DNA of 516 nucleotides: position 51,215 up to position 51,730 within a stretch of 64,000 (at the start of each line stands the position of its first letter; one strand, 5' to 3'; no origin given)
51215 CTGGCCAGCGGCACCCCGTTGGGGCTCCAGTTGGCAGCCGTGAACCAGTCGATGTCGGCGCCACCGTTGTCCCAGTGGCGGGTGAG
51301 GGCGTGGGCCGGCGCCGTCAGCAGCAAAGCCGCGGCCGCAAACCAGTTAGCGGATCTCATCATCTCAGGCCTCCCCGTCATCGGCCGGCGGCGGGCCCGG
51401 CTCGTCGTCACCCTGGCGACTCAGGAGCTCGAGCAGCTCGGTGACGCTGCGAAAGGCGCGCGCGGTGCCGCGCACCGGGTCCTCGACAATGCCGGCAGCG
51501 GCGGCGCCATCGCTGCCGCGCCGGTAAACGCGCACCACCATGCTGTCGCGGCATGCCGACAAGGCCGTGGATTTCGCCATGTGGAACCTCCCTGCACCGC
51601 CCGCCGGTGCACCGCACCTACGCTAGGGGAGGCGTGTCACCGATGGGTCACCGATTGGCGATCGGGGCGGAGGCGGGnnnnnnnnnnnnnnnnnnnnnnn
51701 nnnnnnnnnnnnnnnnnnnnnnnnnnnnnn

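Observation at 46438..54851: Inverted-architecture STAND-SARP regulator, 11-bp-periodic direct repeats, a 71-aa ORF and a 1640-aa PEP-CTERM-like beta-helical protein form one module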

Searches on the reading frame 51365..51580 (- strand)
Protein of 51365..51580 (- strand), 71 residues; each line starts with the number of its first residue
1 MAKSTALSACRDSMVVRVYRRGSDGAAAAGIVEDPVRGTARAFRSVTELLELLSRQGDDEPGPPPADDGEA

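Call 6: search_protein_families(library=pfam, proteins=[window:51365-51580:-], max_evalue=0.01)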
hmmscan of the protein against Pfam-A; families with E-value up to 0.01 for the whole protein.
window:51365-51580:- (71 aa): 0 families

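Call 7: search_protein_families(library=ncbifam, proteins=[window:51365-51580:-], max_evalue=0.1)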
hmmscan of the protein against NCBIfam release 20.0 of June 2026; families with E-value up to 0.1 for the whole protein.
window:51365-51580:- (71 aa): 0 families

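Call 9: search_protein_families(library=pfam, proteins=[window:51368-51580:-], max_evalue=10)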
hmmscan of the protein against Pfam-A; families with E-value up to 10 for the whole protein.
seq(71 aa): 0 families

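Call 13: find_encoding_contigs(protein=window:51365-51580:-, flank=10000, max_places=6)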
Protein window:51365-51580:- (71 aa): 9 contigs read that carry it; 6 places shown.
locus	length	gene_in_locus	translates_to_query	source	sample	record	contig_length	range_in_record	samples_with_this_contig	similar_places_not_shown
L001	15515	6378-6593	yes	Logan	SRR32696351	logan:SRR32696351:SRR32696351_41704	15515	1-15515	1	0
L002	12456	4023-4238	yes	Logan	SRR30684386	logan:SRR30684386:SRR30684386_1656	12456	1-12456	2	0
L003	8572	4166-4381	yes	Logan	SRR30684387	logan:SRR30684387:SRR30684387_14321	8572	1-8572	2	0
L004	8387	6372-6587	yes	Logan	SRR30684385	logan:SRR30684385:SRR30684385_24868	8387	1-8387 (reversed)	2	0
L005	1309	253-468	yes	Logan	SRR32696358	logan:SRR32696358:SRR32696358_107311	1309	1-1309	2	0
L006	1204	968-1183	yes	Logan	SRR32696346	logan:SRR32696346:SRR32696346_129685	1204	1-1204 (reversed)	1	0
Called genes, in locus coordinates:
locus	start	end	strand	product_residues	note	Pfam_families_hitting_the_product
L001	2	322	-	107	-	?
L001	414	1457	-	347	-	PF00296:Bac_luciferase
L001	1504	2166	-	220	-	PF02798:GST_N, PF13417:GST_N_3, PF13409:GST_N_2, PF00043:GST_C, PF14497:GST_C_3 (weak), PF13410:GST_C_2 (weak)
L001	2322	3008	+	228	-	PF07110:EthD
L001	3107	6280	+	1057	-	PF13191:AAA_16, PF25873:WHD_MalT, PF03704:BTAD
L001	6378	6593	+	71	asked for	-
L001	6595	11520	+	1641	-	-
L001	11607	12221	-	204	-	PF01243:PNPOx_N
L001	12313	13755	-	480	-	PF01425:Amidase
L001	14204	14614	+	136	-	PF00376:MerR, PF13411:MerR_1, PF09278:MerR-DNA-bind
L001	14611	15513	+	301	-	?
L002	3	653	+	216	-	?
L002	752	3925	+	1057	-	PF13191:AAA_16, PF25873:WHD_MalT, PF03704:BTAD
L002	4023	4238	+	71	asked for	-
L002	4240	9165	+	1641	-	-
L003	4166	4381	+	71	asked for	-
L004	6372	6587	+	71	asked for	-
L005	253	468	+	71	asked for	-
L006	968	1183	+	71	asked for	-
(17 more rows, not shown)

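Call 20: search_protein_representatives(protein=window:51365-51580:-)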
Query: 71 residues. Proteins with E-value up to 0.001 (for the whole library): 15; up to 1e-10: 2; up to 1e-30: 1. The best 15 are listed.
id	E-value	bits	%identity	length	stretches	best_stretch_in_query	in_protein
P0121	2.3e-38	144.6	100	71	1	1-71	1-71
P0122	9.7e-18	79.6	69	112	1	2-69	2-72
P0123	1.8e-07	47.2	50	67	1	6-61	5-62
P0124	5.7e-07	45.6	45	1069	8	19-40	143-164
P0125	2.8e-06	43.4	60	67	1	12-56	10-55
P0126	7.3e-05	39.0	34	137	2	12-65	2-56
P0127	8.1e-05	38.8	43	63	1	12-62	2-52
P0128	1.2e-04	38.3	50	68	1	13-70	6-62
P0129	2.4e-04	37.3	50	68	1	12-55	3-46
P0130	4.2e-04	36.6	51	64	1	11-57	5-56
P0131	4.6e-04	36.4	51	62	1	11-61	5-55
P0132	5.6e-04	36.2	51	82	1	13-61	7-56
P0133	6.4e-04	36.0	52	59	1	12-58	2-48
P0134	7.2e-04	35.8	54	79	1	11-68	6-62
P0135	7.7e-04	35.7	48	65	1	10-57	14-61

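Call 46: find_homologous_proteins(query=window:51365-51580:-, max_evalue=0.01)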
Query window:51365-51580:- (71 aa): 2 proteins with E <= 0.01 among 11 candidates.
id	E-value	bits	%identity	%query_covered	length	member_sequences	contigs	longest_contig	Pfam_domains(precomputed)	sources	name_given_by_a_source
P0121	7.2e-38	145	100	100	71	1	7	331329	-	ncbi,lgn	-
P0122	3.1e-17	80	74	82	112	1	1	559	-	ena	-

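Call 48: find_homologous_proteins(query=A2, max_evalue=0.001)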
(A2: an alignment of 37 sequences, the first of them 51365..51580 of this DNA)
Query A2 (37 sequences) (71 aa, profile of the alignment): 1633 proteins with E <= 0.001 among 3868 candidates; the best 120 are listed.
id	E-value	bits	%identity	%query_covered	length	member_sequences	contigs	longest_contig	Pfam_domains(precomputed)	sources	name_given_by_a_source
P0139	7.4e-21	91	36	63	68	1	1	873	-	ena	-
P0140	6.5e-20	88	37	68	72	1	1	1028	-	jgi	jgi:hypothetical protein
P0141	8.7e-20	88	30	59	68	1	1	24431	-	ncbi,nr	ncbi:MAG: hypothetical protein QME83_10655 [Thermodesulfobacteriota bacterium]|nr:hypothetical prote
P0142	1.0e-19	88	32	61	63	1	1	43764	-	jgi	jgi:hypothetical protein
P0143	1.6e-19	87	35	59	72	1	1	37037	-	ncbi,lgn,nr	ncbi:MAG: hypothetical protein HXY44_13985 [Syntrophaceae bacterium]|nr:hypothetical protein [Syntro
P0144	1.6e-19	87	34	61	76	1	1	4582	-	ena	-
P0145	1.7e-19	87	-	-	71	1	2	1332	-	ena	-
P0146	2.1e-19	87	-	-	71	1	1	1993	-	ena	-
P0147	2.1e-19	87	30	58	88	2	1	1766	-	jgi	jgi:hypothetical protein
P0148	2.2e-19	87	-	-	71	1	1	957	-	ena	-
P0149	2.3e-19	87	33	59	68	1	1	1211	-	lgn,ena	-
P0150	2.6e-19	87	-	-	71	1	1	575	-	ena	-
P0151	2.7e-19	86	28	85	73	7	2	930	-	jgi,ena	-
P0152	2.8e-19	86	31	58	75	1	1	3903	-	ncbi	ncbi:MAG: hypothetical protein AB1502_17555 [Thermodesulfobacteriota bacterium]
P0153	2.9e-19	86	40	58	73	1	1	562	-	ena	-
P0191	1.2e-18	84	30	59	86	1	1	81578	-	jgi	jgi:hypothetical protein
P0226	2.5e-18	83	37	63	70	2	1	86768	-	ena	-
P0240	3.1e-18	83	30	87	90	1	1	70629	-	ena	-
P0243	3.3e-18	83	32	61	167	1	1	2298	PF07238.20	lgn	-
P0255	3.8e-18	83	35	59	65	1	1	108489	-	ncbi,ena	-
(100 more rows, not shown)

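Call 49: search_protein_families(library=pfam, alignment_id=A2, max_evalue=1)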
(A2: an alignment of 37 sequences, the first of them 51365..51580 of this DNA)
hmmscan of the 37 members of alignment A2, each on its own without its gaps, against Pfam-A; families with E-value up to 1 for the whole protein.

A. member 1, window:51365-51580:- (71 aa): 0 families

B. families by the number of members that match (of 37 scanned): 7 families
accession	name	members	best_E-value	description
PF25417.1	DUF7889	1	0.0043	Family of unknown function (DUF7889)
PF19622.4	DUF6127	1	0.025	Family of unknown function (DUF6127)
PF22688.2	Hda_lid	1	0.032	Hda, lid domain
PF23165.1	zf-C2H2_FBX41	1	0.041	F-box only protein 41 C2H2 zinc finger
PF16495.10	SWIRM-assoc_1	1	0.049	SWIRM-associated region 1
PF14802.11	TMEM192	1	0.17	TMEM192 family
PF08563.16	P53_TAD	1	0.66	P53 transactivation motif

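Call 52: find_encoding_contigs(protein=P0255, flank=7000, max_places=1)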
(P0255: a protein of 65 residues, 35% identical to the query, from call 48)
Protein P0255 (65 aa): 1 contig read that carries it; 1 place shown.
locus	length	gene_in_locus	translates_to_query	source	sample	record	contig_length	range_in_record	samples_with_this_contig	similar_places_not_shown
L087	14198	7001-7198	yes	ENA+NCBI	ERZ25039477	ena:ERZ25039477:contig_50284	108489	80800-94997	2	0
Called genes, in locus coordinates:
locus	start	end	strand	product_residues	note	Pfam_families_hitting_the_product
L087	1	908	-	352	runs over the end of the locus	PF04055:Radical_SAM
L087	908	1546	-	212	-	PF04493:Endonuclease_5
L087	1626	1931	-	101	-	-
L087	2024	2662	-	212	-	PF01134:GIDA (weak), PF01266:DAO (faint), PF01494:FAD_binding_3 (faint), PF07992:Pyr_redox_2 (weak), PF12831:FAD_oxidored (weak), PF13450:NAD_binding_8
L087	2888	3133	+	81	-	PF02604:PhdYeFM_antitox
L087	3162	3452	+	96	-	PF05016:ParE_toxin, PF15781:ParE-like_toxin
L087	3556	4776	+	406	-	PF25873:WHD_MalT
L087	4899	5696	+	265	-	-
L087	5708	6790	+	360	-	PF03704:BTAD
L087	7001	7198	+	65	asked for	-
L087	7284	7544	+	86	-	-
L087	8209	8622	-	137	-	PF12172:zf-ChsH2, PF01796:OB_ChsH2_C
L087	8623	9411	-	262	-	PF22691:Thiolase_C_1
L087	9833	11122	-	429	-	PF00246:Peptidase_M14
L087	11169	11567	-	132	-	PF09719:C_GCAxxG_C_C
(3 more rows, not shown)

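Call 53: find_encoding_contigs(protein=P0226, flank=7000, max_places=1)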
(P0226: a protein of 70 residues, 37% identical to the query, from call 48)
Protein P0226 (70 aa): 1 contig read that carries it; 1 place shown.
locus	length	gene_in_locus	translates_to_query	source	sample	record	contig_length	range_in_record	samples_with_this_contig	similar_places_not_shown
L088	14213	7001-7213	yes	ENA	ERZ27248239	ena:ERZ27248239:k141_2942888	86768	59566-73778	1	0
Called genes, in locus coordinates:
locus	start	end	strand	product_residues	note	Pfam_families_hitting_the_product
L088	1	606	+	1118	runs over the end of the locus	PF01590:GAF, PF13185:GAF_2, PF00989:PAS, PF08448:PAS_4, PF13426:PAS_9, PF00512:HisKA, PF02518:HATPase_c, PF00072:Response_reg, +1 more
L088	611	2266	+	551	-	PF00753:Lactamase_B, PF12706:Lactamase_B_2 (weak), PF22505:RNase_J_b_CASP, PF07521:RMMBL, PF17770:RNase_J_C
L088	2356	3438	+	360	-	PF01757:Acyl_transf_3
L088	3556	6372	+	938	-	PF25873:WHD_MalT, PF17874:TPR_MalT, PF13424:TPR_12 (weak)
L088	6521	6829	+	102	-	PF03704:BTAD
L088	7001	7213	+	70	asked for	-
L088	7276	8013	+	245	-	-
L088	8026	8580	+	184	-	-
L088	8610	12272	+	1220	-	PF16656:Pur_ac_phosph_N (faint), PF00041:fn3, PF07705:CARDB (weak)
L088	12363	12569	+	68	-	-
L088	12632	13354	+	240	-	-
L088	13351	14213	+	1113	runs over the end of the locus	-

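Call 54: find_encoding_contigs(protein=P0191, flank=7000, max_places=1)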
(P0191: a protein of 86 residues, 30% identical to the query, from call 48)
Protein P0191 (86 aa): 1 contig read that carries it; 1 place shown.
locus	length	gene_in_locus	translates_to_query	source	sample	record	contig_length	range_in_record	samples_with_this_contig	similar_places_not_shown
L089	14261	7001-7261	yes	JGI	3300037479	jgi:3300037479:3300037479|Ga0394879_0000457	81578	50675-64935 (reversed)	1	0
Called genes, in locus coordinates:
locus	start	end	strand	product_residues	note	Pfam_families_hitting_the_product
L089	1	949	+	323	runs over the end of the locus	PF08279:HTH_11, PF03099:BPL_LplA_LipB, PF16917:BPL_LplA_LipB_2 (weak), PF02237:BPL_C (weak)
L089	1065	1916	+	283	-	PF03309:Pan_kinase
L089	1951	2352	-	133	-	PF01850:PIN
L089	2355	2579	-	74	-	PF04014:MazE_antitoxin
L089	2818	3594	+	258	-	PF00106:adh_short, PF08659:KR, PF23441:SDR (weak), PF13561:adh_short_C2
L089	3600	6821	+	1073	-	PF24883:NPHP3_N (faint), PF13414:TPR_11 (faint), PF25873:WHD_MalT, PF13424:TPR_12 (faint), PF13428:TPR_14 (faint), PF17874:TPR_MalT (weak), PF00515:TPR_1 (faint), PF03704:BTAD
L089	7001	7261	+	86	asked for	-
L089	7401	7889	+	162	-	-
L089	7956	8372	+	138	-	PF00581:Rhodanese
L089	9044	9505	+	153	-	PF13924:Lipocalin_5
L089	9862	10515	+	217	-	-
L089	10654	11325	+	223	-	PF01965:DJ-1_PfpI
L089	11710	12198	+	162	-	-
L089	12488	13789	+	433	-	PF00144:Beta-lactamase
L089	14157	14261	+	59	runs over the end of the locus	-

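Call 55: find_encoding_contigs(protein=P0240, flank=7000, max_places=1)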
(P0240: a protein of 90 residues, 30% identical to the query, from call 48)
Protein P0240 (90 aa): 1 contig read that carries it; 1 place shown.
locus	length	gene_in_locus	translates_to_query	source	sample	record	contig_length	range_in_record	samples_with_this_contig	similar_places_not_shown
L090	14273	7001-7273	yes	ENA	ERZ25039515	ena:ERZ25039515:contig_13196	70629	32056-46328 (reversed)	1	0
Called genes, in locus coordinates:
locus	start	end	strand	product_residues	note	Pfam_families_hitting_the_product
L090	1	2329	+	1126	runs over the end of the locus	PF25873:WHD_MalT, PF00515:TPR_1 (faint), PF07719:TPR_2 (faint), PF13176:TPR_7 (faint), PF13181:TPR_8 (faint), PF17874:TPR_MalT, PF13424:TPR_12 (weak), PF03704:BTAD, +1 more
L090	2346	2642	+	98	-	-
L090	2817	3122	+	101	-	PF01323:DSBA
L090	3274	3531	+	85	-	PF04014:MazE_antitoxin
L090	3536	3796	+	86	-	PF01850:PIN (weak)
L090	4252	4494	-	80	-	PF10387:DUF2442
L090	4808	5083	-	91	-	PF04014:MazE_antitoxin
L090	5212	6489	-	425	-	PF13173:AAA_14, PF13401:AAA_22 (faint), PF13635:DUF4143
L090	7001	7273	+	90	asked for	-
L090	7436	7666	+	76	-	-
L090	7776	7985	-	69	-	PF18929:DUF5678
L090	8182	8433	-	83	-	PF21748:UPF0150 (weak), PF15919:HicB_lk_antitox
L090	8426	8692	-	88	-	-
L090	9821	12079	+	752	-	PF05226:CHASE2, PF00211:Guanylate_cyc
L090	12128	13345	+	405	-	PF04773:FecR, PF07719:TPR_2 (faint), PF25062:ARM_TT21_N (faint), PF13431:TPR_17 (faint), PF00515:TPR_1 (faint), PF13181:TPR_8 (faint), PF13428:TPR_14 (faint), PF13432:TPR_16 (weak), +1 more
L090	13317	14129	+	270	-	PF00515:TPR_1 (faint), PF07719:TPR_2 (faint), PF13414:TPR_11 (faint)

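Call 56: predict_structure(alignment_id=A3)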
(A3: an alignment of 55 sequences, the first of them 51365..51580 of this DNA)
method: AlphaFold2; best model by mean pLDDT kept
length: 71 residues; sequences in the alignment: 55
mean_pLDDT: 67.5   pTM: 0.46
mean pLDDT of the five models: 67.5, 67.0, 66.4, 66.1, 64.7
residues with pLDDT >= 90: 0; 70-90: 35; 50-70: 22; < 50: 14
segments of 3 or more residues with pLDDT < 50: 1-4, 6-9, 68-71
pLDDT, mean of each block of 10 residues (from residue 1): 47 78 68 80 86 68 49 39
secondary structure, 60 per line:
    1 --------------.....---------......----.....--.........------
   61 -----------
elements in order: E15-19 E29-34 E39-43 H46-54

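Call 58: fold_search(model_id=the predicted structure, library=pdb)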
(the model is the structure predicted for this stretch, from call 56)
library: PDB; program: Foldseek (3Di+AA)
matches with E <= 10: 344; with E <= 0.001: 0
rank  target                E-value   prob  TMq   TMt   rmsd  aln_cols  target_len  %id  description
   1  7feo_B                4.1e-01  0.20  0.23  0.30   5.4        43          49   28  Crystal structure of AtMBD5 MBD domain (released 2021-12-29)
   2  7d8k_MODEL_1_A        5.0e-01  0.28  0.31  0.32   7.4        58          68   26  Solution structure of the methyl-CpG binding domain of MBD6 from Arabidopsis thaliana (released 2021-10-20)
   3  8ro0_TF               5.3e-01  0.16  0.26  0.05  11.2        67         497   19  Structure of the C. elegans Intron Lariat Spliceosome primed for disassembly (ILS') (released 2024-08-07)
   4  2xve_C                1.3e+00  0.38  0.34  0.07   2.8        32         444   19  Crystal structure of bacterial flavin-containing monooxygenase (released 2011-05-04)
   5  1zx4_A                1.5e+00  0.14  0.30  0.15   7.7        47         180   23  Structure of ParB bound to DNA (released 2005-11-29)
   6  2xve_A                1.7e+00  0.41  0.35  0.07   2.4        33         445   18  Crystal structure of bacterial flavin-containing monooxygenase (released 2011-05-04)
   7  1zx4_B                1.7e+00  0.23  0.32  0.14   6.4        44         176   20  Structure of ParB bound to DNA (released 2005-11-29)
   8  2bkq_D                1.7e+00  0.12  0.28  0.12   7.3        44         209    7  NEDD8 protease (released 2005-02-21)
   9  2ntz_A                1.7e+00  0.10  0.28  0.14   8.5        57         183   21  Structure of a ParB-DNA complex reveals a double B-box interaction (released 2007-02-20)
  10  8af2_B                1.7e+00  0.09  0.26  0.18   9.2        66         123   11  Human Sterol Carrier Protein with unnatural amino acid 2,2'-bipyridine alanine incorporated at position 111 (released 2023-08-16)
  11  2xlr_D                1.9e+00  0.25  0.32  0.06   2.7        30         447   20  Joint-functions of protein residues and NADP(H) in oxygen-activation by flavin-containing monooxygenase: Asn78Asp muta (released 2010-09-15)
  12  4cy8_D                1.9e+00  0.16  0.28  0.05   3.8        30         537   17  2-hydroxybiphenyl 3-monooxygenase (HbpA) in complex with FAD (released 2015-03-18)
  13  6zn8_F                2.0e+00  0.20  0.33  0.36   3.5        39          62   26  Crystal structure of the H. influenzae VapXD toxin-antitoxin complex (released 2020-11-04)
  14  4nb4_H                2.0e+00  0.13  0.32  0.12   5.9        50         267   16  Pantothenamide-bound Pantothenate kinase from Staphylococcus aureus (released 2014-03-05)
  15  3ths_A                2.0e+00  0.08  0.26  0.09  10.2        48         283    8  Crystal structure of rat native liver Glycine N-methyltransferase complexed with 5-methyltetrahydrofolate pentaglutama (released 2011-11-16)
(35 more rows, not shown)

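Call 71: find_related_loci(query=A4, collection=metagenome_contigs, flank=7000)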
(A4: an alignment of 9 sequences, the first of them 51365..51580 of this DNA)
Query A4 (71 aa) in metagenome_contigs; peptide patterns used: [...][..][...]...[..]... (x = any residue, [..] = any of these).
214 stretches matched a pattern; 92 encode a relative of the query (tblastn E <= 1e-3); the best 80 are kept; 80 distinct loci.
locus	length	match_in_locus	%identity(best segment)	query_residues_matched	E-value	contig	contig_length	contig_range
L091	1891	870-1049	43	4-63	4e-8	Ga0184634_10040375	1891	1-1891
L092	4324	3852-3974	50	12-53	1e-7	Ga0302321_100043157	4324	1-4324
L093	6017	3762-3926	45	12-64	2e-7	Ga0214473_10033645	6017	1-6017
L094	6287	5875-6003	47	12-53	6e-7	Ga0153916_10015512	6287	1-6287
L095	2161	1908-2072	40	12-57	6e-7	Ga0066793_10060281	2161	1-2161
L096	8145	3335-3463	47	12-53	6e-7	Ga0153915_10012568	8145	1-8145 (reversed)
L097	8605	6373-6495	48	12-53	7e-7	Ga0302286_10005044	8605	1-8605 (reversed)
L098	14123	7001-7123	48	12-53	7e-7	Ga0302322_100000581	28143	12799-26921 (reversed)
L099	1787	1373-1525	43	12-61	1e-6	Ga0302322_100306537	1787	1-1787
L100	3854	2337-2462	48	12-52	9e-7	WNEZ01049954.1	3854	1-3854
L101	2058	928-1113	42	4-63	1e-6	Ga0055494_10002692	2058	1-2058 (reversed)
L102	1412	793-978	42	4-63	1e-6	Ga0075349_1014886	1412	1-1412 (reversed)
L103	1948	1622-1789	39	12-66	1e-6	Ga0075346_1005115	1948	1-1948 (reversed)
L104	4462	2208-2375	39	12-66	2e-6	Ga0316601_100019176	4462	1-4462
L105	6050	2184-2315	41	12-54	2e-6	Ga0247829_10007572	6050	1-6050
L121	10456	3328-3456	47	12-53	5e-6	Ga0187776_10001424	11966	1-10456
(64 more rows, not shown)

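Call 75: find_encoding_contigs(protein=P0243, flank=5000, max_places=2)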
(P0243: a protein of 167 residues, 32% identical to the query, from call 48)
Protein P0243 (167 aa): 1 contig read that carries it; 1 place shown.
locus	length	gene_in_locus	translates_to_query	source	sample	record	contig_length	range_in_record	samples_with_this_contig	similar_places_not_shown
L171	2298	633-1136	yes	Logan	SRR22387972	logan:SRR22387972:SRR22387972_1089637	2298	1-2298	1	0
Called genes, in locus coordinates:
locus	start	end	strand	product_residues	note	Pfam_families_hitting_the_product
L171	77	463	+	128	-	-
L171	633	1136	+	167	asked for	PF07238:PilZ (weak)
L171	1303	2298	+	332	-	?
